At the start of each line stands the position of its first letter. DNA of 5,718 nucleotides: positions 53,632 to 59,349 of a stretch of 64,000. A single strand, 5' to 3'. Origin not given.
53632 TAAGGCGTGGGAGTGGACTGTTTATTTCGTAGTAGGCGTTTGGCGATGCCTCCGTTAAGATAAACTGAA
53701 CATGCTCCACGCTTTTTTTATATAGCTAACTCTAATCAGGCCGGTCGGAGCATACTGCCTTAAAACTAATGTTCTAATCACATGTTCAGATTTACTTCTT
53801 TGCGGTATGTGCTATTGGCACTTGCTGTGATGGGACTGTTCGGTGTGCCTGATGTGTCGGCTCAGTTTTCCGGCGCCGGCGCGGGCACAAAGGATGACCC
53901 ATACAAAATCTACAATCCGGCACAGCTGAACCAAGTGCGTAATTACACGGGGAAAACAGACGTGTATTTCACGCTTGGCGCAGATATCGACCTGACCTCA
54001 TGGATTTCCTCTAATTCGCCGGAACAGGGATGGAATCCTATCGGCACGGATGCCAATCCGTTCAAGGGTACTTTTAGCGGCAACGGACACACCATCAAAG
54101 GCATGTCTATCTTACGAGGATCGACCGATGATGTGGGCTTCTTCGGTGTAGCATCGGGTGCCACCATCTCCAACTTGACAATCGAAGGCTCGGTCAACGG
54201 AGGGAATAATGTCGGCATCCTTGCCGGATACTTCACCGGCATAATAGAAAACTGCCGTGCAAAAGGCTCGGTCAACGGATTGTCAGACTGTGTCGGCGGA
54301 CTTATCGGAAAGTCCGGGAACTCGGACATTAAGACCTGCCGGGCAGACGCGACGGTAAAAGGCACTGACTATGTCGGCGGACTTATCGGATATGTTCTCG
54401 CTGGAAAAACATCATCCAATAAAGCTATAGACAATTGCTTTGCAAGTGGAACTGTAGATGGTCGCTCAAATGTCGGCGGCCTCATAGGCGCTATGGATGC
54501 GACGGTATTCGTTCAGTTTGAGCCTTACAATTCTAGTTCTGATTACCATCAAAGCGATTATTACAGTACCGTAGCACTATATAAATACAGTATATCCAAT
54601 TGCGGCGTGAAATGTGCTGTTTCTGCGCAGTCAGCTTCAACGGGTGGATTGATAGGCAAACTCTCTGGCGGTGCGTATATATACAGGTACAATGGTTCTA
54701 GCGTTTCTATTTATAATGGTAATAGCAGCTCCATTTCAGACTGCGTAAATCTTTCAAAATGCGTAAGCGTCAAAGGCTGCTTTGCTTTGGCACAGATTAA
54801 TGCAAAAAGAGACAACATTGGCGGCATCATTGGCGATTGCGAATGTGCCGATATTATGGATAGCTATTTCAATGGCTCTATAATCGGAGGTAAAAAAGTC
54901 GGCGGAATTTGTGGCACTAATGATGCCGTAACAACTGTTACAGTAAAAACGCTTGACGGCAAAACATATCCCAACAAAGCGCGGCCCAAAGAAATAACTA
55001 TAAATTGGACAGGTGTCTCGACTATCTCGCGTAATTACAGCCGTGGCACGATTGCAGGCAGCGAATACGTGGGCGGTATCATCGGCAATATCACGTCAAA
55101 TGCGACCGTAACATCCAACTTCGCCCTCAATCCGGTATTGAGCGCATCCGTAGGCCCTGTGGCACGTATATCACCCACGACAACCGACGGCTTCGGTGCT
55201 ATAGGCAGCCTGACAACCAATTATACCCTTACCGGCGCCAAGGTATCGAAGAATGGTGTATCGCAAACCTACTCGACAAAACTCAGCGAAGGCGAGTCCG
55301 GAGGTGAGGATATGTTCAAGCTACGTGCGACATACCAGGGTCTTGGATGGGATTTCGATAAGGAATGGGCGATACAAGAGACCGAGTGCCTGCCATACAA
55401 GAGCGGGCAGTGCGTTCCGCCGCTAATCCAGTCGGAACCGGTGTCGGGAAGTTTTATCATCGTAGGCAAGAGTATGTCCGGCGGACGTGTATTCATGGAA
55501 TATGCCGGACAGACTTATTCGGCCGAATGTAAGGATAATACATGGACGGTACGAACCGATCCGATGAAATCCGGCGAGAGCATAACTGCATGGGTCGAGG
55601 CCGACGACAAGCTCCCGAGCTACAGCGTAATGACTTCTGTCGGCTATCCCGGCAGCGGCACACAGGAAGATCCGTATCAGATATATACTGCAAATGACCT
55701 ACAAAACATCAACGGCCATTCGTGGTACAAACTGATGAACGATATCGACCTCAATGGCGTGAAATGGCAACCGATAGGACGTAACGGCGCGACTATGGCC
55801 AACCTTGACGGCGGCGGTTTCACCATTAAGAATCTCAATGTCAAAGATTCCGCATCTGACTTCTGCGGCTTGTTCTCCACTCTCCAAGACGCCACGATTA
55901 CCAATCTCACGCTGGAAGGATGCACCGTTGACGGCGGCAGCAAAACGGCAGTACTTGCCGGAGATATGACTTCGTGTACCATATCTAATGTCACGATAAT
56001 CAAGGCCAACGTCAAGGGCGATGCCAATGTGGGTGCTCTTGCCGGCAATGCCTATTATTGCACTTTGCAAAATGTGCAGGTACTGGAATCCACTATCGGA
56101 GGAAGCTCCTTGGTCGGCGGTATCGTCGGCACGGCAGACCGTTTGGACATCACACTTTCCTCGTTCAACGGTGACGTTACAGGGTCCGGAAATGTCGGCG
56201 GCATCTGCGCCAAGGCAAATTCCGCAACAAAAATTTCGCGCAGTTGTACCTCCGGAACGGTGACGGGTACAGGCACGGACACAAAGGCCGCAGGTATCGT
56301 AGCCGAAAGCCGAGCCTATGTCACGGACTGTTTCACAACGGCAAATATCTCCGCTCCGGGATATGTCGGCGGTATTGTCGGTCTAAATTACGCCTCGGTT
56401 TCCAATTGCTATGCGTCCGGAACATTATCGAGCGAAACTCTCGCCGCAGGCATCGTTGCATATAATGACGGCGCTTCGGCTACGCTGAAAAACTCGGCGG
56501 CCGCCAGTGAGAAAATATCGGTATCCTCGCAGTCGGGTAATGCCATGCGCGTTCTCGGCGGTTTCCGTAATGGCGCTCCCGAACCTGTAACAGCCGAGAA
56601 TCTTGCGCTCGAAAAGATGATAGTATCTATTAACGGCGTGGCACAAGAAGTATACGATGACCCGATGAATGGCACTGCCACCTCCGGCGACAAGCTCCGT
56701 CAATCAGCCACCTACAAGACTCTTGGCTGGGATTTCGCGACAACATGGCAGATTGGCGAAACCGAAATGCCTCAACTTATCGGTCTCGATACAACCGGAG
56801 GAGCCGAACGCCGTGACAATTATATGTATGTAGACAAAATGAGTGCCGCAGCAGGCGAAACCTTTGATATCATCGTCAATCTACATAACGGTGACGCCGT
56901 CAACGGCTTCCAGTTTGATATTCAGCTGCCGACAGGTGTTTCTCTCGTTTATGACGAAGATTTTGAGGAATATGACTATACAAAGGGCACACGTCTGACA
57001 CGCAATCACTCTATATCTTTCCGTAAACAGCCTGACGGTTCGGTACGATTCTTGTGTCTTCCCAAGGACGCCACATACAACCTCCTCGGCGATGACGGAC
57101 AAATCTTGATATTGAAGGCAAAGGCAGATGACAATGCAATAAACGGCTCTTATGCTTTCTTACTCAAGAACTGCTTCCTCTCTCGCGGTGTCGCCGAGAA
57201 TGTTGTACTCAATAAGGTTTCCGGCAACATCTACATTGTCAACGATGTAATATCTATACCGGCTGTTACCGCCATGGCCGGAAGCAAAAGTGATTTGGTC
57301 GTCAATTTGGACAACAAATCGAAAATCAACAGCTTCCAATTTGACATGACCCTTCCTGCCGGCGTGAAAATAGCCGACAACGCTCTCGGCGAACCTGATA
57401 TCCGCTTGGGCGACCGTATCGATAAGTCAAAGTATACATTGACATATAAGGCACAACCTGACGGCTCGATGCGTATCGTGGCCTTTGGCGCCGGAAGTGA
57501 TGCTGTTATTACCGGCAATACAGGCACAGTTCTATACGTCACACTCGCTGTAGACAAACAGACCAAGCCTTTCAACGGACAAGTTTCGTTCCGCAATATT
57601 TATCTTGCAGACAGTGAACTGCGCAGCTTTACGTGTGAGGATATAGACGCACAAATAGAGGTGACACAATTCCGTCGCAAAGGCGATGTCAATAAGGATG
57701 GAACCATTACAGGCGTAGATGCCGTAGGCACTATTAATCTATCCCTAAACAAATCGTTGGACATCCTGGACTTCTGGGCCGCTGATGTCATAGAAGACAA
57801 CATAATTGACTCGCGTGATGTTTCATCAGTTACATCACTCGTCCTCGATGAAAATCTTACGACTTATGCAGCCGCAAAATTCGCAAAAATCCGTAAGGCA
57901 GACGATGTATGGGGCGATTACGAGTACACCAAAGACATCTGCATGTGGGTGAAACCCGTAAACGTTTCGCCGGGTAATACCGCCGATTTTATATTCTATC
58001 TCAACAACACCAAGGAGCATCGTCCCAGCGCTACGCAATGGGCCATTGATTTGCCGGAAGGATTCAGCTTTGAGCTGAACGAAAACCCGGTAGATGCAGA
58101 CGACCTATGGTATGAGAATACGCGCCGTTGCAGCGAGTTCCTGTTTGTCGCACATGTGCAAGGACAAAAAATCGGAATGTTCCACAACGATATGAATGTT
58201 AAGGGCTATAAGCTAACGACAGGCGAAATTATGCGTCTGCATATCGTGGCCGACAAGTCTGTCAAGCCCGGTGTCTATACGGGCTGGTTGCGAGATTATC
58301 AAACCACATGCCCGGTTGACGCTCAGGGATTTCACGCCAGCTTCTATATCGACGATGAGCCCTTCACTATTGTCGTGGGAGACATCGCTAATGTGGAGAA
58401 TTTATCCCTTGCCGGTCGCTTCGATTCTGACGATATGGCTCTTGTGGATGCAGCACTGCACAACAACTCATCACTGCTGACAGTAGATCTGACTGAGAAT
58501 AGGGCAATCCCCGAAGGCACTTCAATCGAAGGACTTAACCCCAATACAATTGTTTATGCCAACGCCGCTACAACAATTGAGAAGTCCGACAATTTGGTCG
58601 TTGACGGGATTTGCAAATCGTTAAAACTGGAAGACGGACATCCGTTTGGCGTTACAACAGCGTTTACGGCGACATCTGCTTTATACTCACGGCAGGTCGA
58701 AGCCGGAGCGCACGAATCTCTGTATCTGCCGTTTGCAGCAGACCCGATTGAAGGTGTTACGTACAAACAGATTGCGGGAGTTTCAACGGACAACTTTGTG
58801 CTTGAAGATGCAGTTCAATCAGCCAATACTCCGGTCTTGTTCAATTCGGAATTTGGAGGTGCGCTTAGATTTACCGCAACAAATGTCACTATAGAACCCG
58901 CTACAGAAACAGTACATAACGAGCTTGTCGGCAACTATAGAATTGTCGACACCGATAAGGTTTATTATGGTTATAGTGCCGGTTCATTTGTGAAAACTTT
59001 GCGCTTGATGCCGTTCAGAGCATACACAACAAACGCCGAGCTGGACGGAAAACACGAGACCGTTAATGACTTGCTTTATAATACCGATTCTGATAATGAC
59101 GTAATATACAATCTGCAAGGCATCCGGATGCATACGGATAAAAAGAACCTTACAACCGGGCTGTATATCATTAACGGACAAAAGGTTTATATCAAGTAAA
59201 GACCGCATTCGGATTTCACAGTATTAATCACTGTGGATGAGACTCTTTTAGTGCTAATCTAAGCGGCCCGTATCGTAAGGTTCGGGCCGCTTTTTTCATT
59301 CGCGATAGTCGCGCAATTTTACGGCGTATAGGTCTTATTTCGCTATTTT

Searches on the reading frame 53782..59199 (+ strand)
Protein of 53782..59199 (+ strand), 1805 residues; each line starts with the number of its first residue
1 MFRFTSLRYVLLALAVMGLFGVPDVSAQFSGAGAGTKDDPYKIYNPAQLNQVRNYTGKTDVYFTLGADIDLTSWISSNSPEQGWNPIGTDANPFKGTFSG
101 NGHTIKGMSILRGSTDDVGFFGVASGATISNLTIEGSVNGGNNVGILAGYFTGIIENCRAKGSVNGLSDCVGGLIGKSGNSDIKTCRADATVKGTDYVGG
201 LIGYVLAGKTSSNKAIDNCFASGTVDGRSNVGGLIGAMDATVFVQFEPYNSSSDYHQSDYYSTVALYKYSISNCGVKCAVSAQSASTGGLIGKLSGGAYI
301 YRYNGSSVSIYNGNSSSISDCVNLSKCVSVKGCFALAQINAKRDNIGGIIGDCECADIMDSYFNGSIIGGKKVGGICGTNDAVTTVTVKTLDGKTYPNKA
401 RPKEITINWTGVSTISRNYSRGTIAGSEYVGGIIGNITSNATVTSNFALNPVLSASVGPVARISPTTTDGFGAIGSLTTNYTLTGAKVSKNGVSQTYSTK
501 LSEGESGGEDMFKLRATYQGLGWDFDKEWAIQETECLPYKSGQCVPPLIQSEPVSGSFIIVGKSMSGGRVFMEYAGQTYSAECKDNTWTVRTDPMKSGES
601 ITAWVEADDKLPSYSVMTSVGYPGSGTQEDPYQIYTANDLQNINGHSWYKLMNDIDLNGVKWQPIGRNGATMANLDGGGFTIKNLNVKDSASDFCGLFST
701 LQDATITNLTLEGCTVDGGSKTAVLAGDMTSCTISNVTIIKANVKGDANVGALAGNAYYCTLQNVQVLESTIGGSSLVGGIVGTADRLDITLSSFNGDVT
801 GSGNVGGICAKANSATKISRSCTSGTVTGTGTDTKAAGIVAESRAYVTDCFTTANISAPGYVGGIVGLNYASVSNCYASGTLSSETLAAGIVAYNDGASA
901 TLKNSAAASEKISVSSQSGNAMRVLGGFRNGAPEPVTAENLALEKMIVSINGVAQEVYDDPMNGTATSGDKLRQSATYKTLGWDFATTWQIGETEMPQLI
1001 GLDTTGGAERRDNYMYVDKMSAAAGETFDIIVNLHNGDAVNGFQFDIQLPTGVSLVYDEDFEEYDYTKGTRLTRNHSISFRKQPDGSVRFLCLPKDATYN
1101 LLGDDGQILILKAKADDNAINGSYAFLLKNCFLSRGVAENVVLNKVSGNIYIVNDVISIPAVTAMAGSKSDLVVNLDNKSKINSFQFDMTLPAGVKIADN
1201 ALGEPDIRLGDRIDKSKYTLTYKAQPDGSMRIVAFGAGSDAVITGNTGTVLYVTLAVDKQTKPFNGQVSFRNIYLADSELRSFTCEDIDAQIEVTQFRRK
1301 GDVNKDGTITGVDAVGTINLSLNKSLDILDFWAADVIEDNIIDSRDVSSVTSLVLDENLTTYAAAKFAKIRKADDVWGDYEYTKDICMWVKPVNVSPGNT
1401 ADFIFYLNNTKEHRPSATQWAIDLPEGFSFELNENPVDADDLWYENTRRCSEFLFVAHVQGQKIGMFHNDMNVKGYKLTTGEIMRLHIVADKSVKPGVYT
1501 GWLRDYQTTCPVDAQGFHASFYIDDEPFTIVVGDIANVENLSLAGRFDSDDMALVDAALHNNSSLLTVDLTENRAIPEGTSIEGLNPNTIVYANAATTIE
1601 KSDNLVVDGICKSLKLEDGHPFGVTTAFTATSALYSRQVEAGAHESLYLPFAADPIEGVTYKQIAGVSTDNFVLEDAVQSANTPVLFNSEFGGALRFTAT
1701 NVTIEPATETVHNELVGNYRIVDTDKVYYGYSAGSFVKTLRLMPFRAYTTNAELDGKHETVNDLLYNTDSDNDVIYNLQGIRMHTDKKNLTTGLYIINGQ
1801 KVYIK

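Call 29: search_protein_families(library=pfam, proteins=[window:53782-59199:+], max_evalue=0.001)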
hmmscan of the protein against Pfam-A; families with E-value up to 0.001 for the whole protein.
window:53782-59199:+ (1805 aa): 4 families
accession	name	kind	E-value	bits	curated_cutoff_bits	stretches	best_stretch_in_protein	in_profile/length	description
PF00963.24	Cohesin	-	5.7e-10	40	24.1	1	1017-1130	5-116/139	Cohesin domain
PF07581.17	Glug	-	5.9e-07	29.9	20.5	1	860-882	3-27/28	The GLUG motif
PF05342.19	Peptidase_M26_N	-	0.00016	21.5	27.7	0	696-739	204-248/250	M26 IgA1-specific Metallo-endopeptidase N-terminal region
PF00404.24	Dockerin_1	-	0.00089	19.9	22.9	1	1300-1351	1-53/57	Dockerin type I domain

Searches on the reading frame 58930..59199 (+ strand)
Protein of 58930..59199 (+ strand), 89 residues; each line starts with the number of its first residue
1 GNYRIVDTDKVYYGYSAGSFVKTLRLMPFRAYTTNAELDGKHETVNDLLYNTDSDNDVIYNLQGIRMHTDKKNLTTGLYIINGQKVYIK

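Call 32: search_protein_families(library=ncbifam, proteins=[window:58930-59199:+], max_evalue=10)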
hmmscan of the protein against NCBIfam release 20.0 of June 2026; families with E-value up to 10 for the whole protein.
window:58930-59199:+ (89 aa): 1 family
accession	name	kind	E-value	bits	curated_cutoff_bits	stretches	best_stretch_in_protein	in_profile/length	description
NF005334.0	PRK06855.1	equivalog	0.011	14.7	443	1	26-83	123-180/434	pyridoxal phosphate-dependent aminotransferase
